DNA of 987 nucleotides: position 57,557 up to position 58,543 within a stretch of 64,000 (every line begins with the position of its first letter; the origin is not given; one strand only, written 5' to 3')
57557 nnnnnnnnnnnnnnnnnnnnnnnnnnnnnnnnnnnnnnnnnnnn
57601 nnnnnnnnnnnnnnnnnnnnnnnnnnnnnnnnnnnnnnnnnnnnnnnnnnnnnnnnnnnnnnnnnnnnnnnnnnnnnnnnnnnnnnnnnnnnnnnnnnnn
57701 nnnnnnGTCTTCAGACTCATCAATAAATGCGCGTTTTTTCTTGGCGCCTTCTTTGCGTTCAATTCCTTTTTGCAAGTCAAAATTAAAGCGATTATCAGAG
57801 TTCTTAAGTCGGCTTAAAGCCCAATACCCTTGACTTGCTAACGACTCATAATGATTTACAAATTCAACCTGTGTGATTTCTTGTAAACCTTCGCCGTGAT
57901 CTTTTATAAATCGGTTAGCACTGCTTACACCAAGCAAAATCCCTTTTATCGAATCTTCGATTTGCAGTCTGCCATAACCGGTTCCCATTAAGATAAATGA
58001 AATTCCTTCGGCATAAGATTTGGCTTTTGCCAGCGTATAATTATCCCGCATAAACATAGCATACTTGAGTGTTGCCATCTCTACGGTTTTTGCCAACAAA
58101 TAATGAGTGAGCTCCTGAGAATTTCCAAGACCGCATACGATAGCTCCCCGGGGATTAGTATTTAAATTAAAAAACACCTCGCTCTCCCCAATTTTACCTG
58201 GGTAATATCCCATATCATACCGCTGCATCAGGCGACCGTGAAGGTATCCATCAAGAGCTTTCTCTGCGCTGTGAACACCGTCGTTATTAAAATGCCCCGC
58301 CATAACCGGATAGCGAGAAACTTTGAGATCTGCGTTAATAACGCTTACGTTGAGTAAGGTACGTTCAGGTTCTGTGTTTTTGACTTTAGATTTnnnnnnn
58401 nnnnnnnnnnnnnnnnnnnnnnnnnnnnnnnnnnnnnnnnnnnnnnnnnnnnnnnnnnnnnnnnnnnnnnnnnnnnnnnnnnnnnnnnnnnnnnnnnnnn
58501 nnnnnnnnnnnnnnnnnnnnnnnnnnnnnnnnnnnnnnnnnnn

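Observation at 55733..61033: Single-gene double-lipase / macro-like / caspase-like (CHAT) protein: candidate self-contained protease-activated signalling or defence system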

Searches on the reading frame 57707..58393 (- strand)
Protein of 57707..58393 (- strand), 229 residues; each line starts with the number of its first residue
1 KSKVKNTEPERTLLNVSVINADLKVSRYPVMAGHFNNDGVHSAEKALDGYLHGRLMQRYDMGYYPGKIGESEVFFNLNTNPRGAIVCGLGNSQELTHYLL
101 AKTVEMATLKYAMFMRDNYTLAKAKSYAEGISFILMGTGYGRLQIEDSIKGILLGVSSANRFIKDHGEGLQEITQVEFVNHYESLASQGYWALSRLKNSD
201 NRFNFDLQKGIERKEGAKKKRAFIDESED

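Call 49: search_solved_structures(query=A5, max_evalue=10, show_alignments=3)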
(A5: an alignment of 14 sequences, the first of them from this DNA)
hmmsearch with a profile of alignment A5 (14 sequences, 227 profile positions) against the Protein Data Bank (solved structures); distinct sequences matched with E-value up to 10: 15.
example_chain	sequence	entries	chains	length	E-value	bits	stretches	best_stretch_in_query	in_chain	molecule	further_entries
1lam_A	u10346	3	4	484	0.2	14.1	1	39-92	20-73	LEUCINE AMINOPEPTIDASE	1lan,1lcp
2ewb_A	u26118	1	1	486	0.21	14.1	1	39-92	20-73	Cytosol aminopeptidase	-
2j9a_A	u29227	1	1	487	0.21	14.1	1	39-92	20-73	CYTOSOL AMINOPEPTIDASE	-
1bpm_A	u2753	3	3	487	0.21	14.1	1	39-92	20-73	LEUCINE AMINOPEPTIDASE | Cytosol aminopeptidase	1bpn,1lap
1bll_E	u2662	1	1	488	0.21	14.1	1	39-92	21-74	LEUCINE AMINOPEPTIDASE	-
7dg2_A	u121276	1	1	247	0.45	13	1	73-121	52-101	Non-structural maintenance of chromosomes element 1 homolog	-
4iab_A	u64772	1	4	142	0.69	12.4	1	81-118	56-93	hypothetical protein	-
4mrq_A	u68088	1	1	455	1.2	11.6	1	36-88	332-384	Phosphomannomutase/phosphoglucomutase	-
2fkf_A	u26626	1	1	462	1.3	11.5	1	36-88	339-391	Phosphomannomutase/phosphoglucomutase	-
2h4l_X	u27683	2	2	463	1.3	11.5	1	36-88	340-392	Phosphomannomutase/phosphoglucomutase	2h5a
1k35_A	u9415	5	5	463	1.3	11.5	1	36-88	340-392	Phosphomannomutase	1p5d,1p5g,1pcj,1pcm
2fkm_X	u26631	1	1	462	1.3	11.5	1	36-88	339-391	Phosphomannomutase/phosphoglucomutase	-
1k2y_X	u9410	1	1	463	1.3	11.5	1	36-88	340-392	phosphomannomutase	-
3rsm_A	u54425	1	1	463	1.4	11.4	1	36-88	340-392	Phosphomannomutase/phosphoglucomutase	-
4il8_A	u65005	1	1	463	1.5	11.3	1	36-88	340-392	Phosphomannomutase/phosphoglucomutase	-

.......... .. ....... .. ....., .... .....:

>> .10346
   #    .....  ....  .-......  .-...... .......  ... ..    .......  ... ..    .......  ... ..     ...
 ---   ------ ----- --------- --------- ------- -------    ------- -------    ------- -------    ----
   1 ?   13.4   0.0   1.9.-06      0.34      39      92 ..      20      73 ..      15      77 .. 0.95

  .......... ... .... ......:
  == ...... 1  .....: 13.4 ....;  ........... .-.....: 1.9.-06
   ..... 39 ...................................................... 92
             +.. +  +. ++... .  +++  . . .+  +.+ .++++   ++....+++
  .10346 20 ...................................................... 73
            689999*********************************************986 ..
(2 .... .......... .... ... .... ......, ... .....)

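Call 66: search_protein_representatives(alignment_id=A5)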
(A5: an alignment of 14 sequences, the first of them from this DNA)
Query: 14 sequences, 227 profile positions. Proteins with E-value up to 0.001 (for the whole library): 1539; up to 1e-10: 1302; up to 1e-30: 650. The best 150 are listed.
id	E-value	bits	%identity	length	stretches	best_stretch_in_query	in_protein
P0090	5.5e-91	320.3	-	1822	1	3-226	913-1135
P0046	2.7e-90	318.0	-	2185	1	8-224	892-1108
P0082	7.1e-90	316.6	-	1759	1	3-226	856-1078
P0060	9.5e-88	309.7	-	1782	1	3-225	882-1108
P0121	3.8e-84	297.9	-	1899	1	5-225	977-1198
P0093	7.5e-84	296.9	-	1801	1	9-226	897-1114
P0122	1.2e-82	292.9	-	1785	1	4-222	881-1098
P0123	4.7e-82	291.0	-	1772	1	11-225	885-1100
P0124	3.3e-81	288.3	-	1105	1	6-225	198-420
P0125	1.1e-80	286.6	-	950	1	8-225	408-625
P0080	1.4e-80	286.2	-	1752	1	2-225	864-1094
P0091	2.1e-79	282.4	-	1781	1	4-224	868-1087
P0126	5.5e-79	281.0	-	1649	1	5-226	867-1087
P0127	7.1e-79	280.7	-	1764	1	10-226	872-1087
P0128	1.3e-76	273.3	-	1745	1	4-224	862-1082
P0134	1.7e-72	259.8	-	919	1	9-225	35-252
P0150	1.5e-66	240.4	-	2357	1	8-224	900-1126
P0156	5.3e-66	238.5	-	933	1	7-221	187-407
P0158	1.9e-65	236.7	-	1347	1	6-225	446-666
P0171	6.9e-63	228.3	-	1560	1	4-224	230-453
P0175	3.4e-62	226.1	-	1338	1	4-225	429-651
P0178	8.4e-62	224.8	-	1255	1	4-225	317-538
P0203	5.3e-59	215.6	-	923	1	6-219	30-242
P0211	1.1e-57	211.3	-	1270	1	4-225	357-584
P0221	8.3e-56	205.2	-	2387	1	3-224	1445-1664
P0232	2.4e-54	200.4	-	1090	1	8-224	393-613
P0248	4.2e-52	193.1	-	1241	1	5-224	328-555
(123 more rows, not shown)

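Call 67: search_protein_families(library=pfam, proteins=[P0134, P0124, P0156, P0171, P0178, P0211, P0232, P0158], max_evalue=0.001)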
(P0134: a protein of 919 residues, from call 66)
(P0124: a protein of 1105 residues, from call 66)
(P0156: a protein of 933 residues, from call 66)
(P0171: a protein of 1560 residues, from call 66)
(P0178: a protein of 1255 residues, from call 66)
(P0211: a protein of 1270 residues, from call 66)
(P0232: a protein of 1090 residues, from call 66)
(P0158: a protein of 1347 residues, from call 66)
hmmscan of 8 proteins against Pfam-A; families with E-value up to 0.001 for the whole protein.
P0134 (919 aa): 3 families
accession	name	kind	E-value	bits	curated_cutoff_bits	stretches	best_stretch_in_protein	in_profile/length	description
PF12770.12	CHAT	-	2.2e-23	83.6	24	1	316-592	3-289/289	CHAT domain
PF20308.4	TPR-S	-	3e-13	50.7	27.6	1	674-792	3-100/102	Tetratricopeptide Repeats-Sensor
PF02789.23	Peptidase_M17_N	-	0.00014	22.2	23.4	1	56-132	1-78/129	Cytosol aminopeptidase family, N-terminal domain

P0124 (1105 aa): 1 family
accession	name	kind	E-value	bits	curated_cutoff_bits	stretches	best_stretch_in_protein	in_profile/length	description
PF12770.12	CHAT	-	2.9e-27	96.3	24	1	487-759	5-289/289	CHAT domain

P0156 (933 aa): 1 family
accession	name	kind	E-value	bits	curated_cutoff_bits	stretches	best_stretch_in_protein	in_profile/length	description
PF12770.12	CHAT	-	3.2e-27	96.2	24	1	475-748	4-289/289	CHAT domain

P0171 (1560 aa): 5 families
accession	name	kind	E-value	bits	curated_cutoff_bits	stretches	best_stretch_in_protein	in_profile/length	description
PF12770.12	CHAT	-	3.4e-30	105.9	24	1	514-790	1-289/289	CHAT domain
PF13676.11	TIR_2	-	9.1e-17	62.1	28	1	1051-1172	1-109/122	TIR domain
PF01582.25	TIR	-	1.2e-06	28.9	21.3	1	1057-1153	9-97/179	TIR domain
PF13365.12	Trypsin_2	-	0.00014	23.1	27.6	1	945-990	97-144/144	Trypsin-like peptidase domain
PF25022.1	NPHP3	-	0.00052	20.5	33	1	1256-1415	5-158/160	Nephrocystin-3 domain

P0178 (1255 aa): 3 families
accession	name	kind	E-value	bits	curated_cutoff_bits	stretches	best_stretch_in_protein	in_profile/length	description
PF12770.12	CHAT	-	1.5e-29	103.8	24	1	602-876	3-289/289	CHAT domain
PF02450.21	LCAT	-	3.8e-09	36.7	21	1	6-126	87-203/392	Lecithin:cholesterol acyltransferase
PF20308.4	TPR-S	-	2.6e-08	34.8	27.6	1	956-1089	2-100/102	Tetratricopeptide Repeats-Sensor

P0211 (1270 aa): 3 families
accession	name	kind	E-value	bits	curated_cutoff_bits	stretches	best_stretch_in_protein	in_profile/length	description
PF12770.12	CHAT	-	3.7e-31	109.1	24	1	649-925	2-289/289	CHAT domain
PF20308.4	TPR-S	-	3.3e-10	40.9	27.6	1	1006-1133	1-101/102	Tetratricopeptide Repeats-Sensor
PF02450.21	LCAT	-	4.8e-06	26.5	21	1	56-139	87-172/392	Lecithin:cholesterol acyltransferase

P0232 (1090 aa): 3 families
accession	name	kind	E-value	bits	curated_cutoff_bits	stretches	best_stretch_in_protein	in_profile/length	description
PF12770.12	CHAT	-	5.3e-23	82.3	24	1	679-955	2-289/289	CHAT domain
PF02450.21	LCAT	-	9.9e-12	45.2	21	1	78-206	87-204/392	Lecithin:cholesterol acyltransferase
PF02789.23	Peptidase_M17_N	-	3.3e-06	27.5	23.4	1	417-494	3-80/129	Cytosol aminopeptidase family, N-terminal domain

P0158 (1347 aa): 4 families
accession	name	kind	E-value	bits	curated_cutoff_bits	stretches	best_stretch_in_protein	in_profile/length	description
PF12770.12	CHAT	-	7.8e-27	94.9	24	1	729-1004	3-289/289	CHAT domain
PF02450.21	LCAT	-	7.4e-10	39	21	1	141-303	86-237/392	Lecithin:cholesterol acyltransferase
PF20308.4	TPR-S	-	8.2e-09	36.4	27.6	1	1084-1209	1-101/102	Tetratricopeptide Repeats-Sensor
PF00561.26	Abhydrolase_1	-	0.00022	21.4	25.8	1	153-195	52-92/245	alpha/beta hydrolase fold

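Call 68: search_protein_families(library=pfam, proteins=[P0221, P0150, P0175, P0248], max_evalue=0.001)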
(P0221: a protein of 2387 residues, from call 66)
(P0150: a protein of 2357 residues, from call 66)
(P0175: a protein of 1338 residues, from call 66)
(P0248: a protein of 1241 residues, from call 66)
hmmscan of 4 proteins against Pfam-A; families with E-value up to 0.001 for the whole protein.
P0221 (2387 aa): 6 families
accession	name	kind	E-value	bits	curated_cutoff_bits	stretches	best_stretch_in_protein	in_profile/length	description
PF20703.3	nSTAND1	-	1e-74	252.9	27.1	1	15-464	1-373/379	Novel STAND NTPase 1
PF24096.1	DUF7379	-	1.6e-23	84.1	33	2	743-825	1-91/191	Domain of unknown function (DUF7379)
PF12770.12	CHAT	-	2.4e-23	83.4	24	1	1729-2002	3-289/289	CHAT domain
PF02450.21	LCAT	-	1.5e-05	24.9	21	1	1143-1264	86-203/392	Lecithin:cholesterol acyltransferase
PF13191.12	AAA_16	-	7.5e-05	23.7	32.6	1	30-168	2-148/167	AAA ATPase domain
PF20308.4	TPR-S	-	0.0002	22.3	27.6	1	2083-2209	2-100/102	Tetratricopeptide Repeats-Sensor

P0150 (2357 aa): 4 families
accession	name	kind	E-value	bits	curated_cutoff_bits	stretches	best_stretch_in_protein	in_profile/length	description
PF24096.1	DUF7379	-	1e-54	185.8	33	3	178-258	1-90/191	Domain of unknown function (DUF7379)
PF12770.12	CHAT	-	3.8e-32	112.3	24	1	1204-1485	3-289/289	CHAT domain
PF02450.21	LCAT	-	2.2e-10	40.8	21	1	571-716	61-209/392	Lecithin:cholesterol acyltransferase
PF12697.13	Abhydrolase_6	-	0.00031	21.9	26.3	0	593-680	45-113/217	Alpha/beta hydrolase family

P0175 (1338 aa): 4 families
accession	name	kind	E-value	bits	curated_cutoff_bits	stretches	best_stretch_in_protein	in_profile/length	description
PF12770.12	CHAT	-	1.8e-33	116.7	24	1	713-988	3-289/289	CHAT domain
PF02450.21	LCAT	-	6.8e-09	35.9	21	1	99-188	86-174/392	Lecithin:cholesterol acyltransferase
PF20308.4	TPR-S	-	1.5e-06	29.2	27.6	1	1129-1195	35-98/102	Tetratricopeptide Repeats-Sensor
PF24096.1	DUF7379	-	4.7e-05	23.9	33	1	87-182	24-117/191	Domain of unknown function (DUF7379)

P0248 (1241 aa): 7 families
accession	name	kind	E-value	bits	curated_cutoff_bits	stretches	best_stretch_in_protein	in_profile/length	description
PF12770.12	CHAT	-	2.3e-36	126.2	24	1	612-904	2-289/289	CHAT domain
PF20308.4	TPR-S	-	7.2e-10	39.8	27.6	1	991-1114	2-99/102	Tetratricopeptide Repeats-Sensor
PF02450.21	LCAT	-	8.5e-08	32.3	21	1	22-169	85-223/392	Lecithin:cholesterol acyltransferase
PF13181.12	TPR_8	-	7.7e-05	23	25.7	1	978-1007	4-33/34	Tetratricopeptide repeat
PF13424.12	TPR_12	-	8.6e-05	23.1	30.1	1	954-1006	23-76/77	Tetratricopeptide repeat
PF00515.34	TPR_1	-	0.00026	21.1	27.8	1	979-1004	5-30/34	Tetratricopeptide repeat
PF24096.1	DUF7379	-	0.00064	20.2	33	0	20-104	33-115/191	Domain of unknown function (DUF7379)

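Call 70: find_encoding_contigs(protein=P0203, flank=4000, max_places=3)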
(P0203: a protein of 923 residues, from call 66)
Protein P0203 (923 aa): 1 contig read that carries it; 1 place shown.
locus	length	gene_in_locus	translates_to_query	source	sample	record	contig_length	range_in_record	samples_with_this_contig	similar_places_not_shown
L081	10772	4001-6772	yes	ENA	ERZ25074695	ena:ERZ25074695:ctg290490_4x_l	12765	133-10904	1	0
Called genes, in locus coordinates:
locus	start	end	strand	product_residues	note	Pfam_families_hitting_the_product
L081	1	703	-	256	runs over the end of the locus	PF00106:adh_short, PF08659:KR (weak), PF13561:adh_short_C2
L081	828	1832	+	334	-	PF08240:ADH_N, PF00107:ADH_zinc_N, PF13602:ADH_zinc_N_2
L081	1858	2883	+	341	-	PF07632:Sde182_NH-like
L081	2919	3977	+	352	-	PF00248:Aldo_ket_red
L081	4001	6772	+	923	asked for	PF12770:CHAT, PF20308:TPR-S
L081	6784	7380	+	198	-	PF06439:3keto-disac_hyd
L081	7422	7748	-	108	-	PF02626:CT_A_B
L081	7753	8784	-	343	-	PF02682:CT_C_D, PF02626:CT_A_B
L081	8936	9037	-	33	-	-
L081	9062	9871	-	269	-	PF03746:LamB_YcsF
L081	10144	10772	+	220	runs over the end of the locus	PF00106:adh_short, PF13561:adh_short_C2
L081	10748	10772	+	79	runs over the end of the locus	PF13561:adh_short_C2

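Call 71: find_encoding_contigs(protein=P0171, flank=4000, max_places=3)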
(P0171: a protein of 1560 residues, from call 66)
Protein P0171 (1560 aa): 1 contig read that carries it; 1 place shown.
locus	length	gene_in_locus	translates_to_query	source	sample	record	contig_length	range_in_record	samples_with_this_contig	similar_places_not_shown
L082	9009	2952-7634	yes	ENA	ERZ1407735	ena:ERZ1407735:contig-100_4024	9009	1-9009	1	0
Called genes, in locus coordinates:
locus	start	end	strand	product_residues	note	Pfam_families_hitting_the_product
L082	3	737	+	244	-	?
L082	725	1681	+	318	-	PF00158:Sigma54_activat (faint), PF07724:AAA_2, PF00004:AAA, PF05729:NACHT (faint), PF07728:AAA_5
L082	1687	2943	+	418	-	PF05762:VWA_CoxE (faint)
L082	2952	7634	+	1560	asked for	PF12770:CHAT, PF01582:TIR (weak), PF13676:TIR_2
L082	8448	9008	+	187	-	?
